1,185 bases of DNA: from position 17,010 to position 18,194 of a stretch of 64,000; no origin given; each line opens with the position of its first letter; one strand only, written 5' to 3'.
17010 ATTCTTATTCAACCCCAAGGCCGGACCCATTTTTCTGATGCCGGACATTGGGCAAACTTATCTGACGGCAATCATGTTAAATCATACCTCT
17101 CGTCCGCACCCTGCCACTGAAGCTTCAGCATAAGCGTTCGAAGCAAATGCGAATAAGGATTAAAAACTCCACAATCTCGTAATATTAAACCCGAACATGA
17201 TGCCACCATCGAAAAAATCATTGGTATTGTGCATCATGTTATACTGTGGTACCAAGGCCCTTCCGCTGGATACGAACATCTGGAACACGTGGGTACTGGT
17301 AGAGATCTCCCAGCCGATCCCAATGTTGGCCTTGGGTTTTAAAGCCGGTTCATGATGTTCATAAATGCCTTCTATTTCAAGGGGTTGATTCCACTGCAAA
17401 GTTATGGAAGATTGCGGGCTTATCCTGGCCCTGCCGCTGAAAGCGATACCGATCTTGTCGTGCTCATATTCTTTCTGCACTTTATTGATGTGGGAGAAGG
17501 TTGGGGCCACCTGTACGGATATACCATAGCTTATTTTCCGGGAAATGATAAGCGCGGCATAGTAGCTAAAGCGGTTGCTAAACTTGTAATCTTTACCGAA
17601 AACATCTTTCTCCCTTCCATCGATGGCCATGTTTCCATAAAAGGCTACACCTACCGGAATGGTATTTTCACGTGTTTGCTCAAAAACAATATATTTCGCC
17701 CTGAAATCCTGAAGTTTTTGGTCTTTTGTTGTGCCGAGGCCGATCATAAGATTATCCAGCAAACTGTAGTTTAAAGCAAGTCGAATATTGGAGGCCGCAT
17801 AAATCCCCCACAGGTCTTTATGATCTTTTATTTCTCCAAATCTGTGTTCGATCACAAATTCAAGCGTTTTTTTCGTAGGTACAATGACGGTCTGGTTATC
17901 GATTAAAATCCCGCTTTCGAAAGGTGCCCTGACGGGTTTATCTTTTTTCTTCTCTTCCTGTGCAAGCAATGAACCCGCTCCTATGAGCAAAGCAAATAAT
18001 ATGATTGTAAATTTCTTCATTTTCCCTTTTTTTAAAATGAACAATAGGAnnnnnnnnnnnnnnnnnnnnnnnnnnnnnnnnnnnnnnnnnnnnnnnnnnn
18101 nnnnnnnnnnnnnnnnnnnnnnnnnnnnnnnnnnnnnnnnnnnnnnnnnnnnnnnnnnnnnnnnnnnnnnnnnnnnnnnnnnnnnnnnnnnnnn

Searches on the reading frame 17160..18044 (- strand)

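Call 4: search_protein_families(library=pfam, proteins=[window:17160-18044:-], max_evalue=0.01)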
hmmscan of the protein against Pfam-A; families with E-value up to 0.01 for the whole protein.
window:17160-18044:- (294 aa): 1 family
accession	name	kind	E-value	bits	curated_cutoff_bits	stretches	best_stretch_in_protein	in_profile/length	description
PF19089.6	DUF5777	-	2e-73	247.1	23.1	1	42-292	1-247/247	Membrane bound beta barrel domain (DUF5777)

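Call 5: search_protein_families(library=ncbifam, proteins=[window:17160-18044:-], max_evalue=0.01)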
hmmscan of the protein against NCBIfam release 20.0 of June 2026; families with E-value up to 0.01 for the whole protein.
window:17160-18044:- (294 aa): 0 families
